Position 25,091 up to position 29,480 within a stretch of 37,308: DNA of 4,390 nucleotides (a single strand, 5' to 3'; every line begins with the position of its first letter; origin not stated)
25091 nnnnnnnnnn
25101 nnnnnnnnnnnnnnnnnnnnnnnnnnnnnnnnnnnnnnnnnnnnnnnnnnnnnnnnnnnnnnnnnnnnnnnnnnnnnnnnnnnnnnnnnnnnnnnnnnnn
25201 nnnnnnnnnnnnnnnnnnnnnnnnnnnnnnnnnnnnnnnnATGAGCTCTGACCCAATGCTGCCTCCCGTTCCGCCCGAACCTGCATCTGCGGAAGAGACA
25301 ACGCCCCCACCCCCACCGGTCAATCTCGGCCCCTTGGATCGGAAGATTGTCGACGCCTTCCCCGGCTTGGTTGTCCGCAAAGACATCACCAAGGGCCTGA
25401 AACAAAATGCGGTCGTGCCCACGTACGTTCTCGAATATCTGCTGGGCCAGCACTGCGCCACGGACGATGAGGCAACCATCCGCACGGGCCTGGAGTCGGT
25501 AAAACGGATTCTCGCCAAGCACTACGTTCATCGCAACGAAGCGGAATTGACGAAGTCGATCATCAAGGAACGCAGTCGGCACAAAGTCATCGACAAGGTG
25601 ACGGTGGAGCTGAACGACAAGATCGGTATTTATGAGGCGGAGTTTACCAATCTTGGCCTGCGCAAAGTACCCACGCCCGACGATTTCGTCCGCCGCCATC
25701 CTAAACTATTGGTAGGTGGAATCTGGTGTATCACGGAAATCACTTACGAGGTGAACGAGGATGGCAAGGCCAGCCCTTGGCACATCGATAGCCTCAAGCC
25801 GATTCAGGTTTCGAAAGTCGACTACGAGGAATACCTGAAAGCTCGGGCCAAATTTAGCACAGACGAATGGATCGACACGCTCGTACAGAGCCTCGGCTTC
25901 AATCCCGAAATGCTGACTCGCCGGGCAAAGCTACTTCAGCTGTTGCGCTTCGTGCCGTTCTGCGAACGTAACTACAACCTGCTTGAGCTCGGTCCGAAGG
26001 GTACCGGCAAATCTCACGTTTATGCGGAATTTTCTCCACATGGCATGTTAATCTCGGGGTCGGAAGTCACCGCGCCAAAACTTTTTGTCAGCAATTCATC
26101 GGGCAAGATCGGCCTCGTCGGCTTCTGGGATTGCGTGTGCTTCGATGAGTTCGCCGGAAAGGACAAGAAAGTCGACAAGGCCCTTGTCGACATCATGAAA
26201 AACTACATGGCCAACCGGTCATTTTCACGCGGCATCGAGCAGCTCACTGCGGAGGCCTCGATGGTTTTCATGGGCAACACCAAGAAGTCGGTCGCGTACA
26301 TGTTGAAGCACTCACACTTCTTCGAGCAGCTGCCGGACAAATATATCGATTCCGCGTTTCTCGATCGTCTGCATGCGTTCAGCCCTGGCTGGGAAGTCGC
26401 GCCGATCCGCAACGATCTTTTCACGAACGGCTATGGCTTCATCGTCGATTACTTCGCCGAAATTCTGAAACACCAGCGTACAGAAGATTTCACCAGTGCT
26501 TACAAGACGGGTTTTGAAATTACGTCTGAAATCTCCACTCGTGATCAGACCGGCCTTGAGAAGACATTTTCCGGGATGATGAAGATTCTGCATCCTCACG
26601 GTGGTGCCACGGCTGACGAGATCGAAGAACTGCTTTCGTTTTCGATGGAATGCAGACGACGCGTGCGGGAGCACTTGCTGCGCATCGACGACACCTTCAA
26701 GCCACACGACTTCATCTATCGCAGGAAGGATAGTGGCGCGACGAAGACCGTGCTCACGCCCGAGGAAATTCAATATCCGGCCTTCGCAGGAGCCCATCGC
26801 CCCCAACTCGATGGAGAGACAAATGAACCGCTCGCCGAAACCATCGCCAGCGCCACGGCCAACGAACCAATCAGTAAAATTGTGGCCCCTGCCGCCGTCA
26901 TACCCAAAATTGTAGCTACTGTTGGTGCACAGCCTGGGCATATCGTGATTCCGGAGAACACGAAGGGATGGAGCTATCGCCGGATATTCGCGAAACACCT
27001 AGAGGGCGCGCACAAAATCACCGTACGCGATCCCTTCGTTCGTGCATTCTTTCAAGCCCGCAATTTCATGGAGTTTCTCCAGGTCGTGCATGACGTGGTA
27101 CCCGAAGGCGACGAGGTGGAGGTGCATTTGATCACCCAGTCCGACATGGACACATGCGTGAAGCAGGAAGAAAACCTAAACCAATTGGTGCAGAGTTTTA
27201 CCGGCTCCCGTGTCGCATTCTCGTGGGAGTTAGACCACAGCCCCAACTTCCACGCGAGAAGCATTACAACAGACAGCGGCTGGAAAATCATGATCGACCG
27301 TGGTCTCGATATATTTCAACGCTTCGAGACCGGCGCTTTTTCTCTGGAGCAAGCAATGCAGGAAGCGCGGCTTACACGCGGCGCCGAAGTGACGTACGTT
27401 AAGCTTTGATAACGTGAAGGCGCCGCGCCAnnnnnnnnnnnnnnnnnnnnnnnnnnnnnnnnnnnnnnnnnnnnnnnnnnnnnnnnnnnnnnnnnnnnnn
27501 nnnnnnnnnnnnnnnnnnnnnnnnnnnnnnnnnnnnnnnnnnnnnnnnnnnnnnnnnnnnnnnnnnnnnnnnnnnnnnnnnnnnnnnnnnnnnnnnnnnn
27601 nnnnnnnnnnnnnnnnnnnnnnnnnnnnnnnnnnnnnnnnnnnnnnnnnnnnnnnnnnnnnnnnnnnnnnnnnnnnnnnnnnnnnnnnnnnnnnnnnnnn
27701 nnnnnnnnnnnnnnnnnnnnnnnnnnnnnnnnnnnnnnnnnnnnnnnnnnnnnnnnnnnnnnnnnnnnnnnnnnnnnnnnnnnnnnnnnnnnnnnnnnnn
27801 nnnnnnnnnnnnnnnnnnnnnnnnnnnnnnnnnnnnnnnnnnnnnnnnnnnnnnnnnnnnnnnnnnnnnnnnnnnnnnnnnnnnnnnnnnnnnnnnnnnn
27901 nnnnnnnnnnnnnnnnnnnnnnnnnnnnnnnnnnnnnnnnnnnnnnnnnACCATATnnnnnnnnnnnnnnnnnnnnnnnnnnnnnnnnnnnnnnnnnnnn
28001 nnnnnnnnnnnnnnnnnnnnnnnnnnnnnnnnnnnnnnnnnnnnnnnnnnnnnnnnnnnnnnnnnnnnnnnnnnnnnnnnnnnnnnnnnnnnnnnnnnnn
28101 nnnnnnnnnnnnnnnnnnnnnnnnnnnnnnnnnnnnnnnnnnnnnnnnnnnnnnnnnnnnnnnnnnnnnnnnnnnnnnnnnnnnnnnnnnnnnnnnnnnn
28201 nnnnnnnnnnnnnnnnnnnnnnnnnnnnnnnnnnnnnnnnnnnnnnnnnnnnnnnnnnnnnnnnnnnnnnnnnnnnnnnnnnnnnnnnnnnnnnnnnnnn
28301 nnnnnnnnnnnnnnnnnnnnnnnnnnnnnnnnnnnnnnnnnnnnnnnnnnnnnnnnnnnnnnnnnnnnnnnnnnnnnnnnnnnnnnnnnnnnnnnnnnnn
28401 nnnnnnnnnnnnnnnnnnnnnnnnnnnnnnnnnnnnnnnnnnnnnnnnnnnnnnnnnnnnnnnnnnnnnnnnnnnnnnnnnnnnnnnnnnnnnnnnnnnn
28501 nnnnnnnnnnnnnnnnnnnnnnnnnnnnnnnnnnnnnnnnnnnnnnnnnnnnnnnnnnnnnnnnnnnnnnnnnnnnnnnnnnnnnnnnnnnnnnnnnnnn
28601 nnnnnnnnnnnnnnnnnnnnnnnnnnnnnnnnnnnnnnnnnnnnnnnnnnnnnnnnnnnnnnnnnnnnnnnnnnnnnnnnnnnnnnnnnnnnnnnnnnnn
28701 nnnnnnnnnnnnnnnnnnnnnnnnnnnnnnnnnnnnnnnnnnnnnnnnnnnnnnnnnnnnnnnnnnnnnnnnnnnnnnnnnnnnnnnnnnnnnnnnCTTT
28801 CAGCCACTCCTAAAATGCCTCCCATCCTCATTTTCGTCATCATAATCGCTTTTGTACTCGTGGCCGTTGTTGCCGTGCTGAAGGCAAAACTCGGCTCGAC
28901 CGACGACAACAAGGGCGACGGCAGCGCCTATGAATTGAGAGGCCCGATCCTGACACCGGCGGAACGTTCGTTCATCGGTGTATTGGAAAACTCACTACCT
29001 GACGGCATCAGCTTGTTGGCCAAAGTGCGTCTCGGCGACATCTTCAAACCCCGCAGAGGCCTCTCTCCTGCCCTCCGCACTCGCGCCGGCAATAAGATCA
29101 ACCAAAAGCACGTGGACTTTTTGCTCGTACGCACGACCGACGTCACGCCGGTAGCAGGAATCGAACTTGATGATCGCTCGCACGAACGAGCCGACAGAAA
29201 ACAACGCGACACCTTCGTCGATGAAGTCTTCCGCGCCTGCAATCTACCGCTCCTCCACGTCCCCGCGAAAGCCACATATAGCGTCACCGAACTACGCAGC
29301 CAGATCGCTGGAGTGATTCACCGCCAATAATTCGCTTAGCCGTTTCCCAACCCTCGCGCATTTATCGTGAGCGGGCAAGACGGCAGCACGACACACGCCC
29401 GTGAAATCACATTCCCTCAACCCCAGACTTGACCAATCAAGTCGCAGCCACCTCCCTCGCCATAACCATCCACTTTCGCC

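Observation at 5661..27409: Type 1 BREX operon used as a scaffold: both internal junctions carry co-oriented, translationally coupled defence cargo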

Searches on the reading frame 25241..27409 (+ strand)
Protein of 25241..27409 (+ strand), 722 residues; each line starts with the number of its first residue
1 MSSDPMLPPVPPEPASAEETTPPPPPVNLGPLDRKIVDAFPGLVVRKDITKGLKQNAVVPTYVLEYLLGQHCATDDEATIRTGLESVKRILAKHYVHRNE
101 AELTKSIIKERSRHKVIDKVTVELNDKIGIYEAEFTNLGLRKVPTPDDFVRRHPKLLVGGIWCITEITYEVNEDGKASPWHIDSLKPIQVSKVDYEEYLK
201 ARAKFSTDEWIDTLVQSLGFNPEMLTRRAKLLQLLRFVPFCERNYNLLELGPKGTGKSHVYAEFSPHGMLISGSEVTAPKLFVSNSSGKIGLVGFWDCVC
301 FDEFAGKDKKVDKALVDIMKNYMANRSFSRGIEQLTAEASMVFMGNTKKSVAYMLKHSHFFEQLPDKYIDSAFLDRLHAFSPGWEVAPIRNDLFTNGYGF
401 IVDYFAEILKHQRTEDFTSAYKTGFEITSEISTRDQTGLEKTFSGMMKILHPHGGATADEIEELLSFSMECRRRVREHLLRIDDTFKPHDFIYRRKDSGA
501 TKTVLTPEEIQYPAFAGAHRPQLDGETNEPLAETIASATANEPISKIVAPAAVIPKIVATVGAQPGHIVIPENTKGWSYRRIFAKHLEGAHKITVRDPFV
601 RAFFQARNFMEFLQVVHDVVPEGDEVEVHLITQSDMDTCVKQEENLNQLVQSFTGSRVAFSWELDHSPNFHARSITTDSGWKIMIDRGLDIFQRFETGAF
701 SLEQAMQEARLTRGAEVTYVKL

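Call 7: search_protein_families(library=padloc, proteins=[window:25241-27409:+], max_evalue=0.01)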
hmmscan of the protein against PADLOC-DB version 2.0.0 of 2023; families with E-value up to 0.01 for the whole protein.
window:25241-27409:+ (722 aa): 5 families
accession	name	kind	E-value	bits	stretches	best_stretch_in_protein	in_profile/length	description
PDLC02508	BrxL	-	1.4e-297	986.7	1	32-721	4-694/698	BrxL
PDLC02506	BrxL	-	5.1e-183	608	1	31-509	7-487/680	BrxL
PDLC02509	BrxL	-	8.5e-110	365.8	2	178-492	197-515/535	BrxL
PDLC02505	BrxL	-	5.6e-73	244.5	1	32-486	4-468/482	BrxL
PDLC02507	BrxL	-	1.7e-52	176.9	1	34-487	16-468/482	BrxL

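Call 8: search_protein_families(library=pfam, proteins=[window:25241-27409:+], max_evalue=0.01)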
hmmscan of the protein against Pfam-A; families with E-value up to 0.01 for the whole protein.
window:25241-27409:+ (722 aa): 3 families
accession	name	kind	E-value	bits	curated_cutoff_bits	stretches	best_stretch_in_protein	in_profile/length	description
PF13337.12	BrxL_ATPase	-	2.7e-121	404.6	25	1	180-489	1-310/313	Lon-like protease BrxL-like, ATPase domain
PF20442.3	BrxL_N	-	3.6e-45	153.6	28.2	1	39-169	2-132/132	BREX system Lon protease-like protein BrxL N-terminal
PF16565.11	MIT_C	-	7.3e-34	117.2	25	1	576-721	1-142/142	Phospholipase D-like domain at C-terminus of MIT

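Call 9: search_protein_families(library=ncbifam, proteins=[window:25241-27409:+], max_evalue=0.01)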
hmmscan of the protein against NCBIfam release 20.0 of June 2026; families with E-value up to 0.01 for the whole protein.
window:25241-27409:+ (722 aa): 3 families
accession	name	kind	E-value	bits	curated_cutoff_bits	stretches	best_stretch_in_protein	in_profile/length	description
TIGR02688.1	TIGR02688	equivalog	5.2e-172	572.5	329.3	1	36-483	1-448/449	BREX system Lon protease-like protein BrxL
TIGR02653.1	Lon_rel_chp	hypoth_equivalog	6.1e-171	570.1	628.25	1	32-509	4-482/675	protease Lon-related BREX system protein BrxL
NF038214.1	IS21_help_AAA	equivalog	0.0021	17.8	200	1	217-260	64-106/232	IS21-like element helper ATPase IstB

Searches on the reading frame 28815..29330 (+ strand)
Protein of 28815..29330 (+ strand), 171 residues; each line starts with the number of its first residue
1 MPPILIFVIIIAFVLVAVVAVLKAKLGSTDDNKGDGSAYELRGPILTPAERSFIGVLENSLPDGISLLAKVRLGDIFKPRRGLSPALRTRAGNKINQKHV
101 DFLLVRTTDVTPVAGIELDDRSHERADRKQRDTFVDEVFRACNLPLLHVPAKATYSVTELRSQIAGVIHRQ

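Call 7: search_protein_families(library=padloc, proteins=[window:28815-29330:+], max_evalue=0.01)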
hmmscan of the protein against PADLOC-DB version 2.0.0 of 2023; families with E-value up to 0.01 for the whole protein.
window:28815-29330:+ (171 aa): 0 families

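Call 8: search_protein_families(library=pfam, proteins=[window:28815-29330:+], max_evalue=0.01)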
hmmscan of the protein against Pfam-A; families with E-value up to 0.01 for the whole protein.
window:28815-29330:+ (171 aa): 1 family
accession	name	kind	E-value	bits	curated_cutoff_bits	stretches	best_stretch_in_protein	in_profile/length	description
PF10881.14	DUF2726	-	4e-33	114.3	24.7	1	44-164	3-123/126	Protein of unknown function (DUF2726)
